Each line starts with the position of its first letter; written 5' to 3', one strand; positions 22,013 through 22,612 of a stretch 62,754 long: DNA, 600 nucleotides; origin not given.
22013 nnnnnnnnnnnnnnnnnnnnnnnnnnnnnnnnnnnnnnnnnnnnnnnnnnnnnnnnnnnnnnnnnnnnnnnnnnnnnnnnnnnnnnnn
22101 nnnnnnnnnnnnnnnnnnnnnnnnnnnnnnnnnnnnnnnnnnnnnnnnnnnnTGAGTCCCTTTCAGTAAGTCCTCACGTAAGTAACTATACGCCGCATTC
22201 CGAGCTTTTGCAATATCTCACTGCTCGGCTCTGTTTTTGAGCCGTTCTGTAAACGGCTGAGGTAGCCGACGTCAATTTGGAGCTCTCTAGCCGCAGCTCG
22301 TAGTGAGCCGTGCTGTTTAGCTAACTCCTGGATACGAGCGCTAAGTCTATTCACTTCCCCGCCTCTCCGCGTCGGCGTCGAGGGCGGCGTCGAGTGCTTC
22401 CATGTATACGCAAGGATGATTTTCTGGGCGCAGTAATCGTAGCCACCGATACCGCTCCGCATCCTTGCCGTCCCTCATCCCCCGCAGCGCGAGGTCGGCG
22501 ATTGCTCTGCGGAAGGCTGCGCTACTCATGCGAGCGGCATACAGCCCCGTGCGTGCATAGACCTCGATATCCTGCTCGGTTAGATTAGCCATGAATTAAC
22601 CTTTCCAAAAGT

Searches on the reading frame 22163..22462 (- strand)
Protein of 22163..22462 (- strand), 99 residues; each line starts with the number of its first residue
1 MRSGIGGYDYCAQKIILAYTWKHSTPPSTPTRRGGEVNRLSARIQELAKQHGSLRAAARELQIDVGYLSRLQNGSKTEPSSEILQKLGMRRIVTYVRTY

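Call 113: search_protein_families(library=pfam, max_evalue=0.01, proteins=[window:22163-22462:-])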
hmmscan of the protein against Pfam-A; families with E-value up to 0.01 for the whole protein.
window:22163-22462:- (99 aa): 1 family
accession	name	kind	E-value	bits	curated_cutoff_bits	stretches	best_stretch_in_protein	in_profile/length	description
PF01381.28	HTH_3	-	6.8e-05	23.3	23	1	48-87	6-44/55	Helix-turn-helix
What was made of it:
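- On XRE/Cro-CI type (Pfam HTH_3): A different protein, at 22163-22462, does pass (23.3 against 23; call 113).
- The phased GACC element could be read by host RNA polymerase (alpha-CTD or sigma) or by another phage protein, for example the XRE-type HTH at 22163-22462 (call 113).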
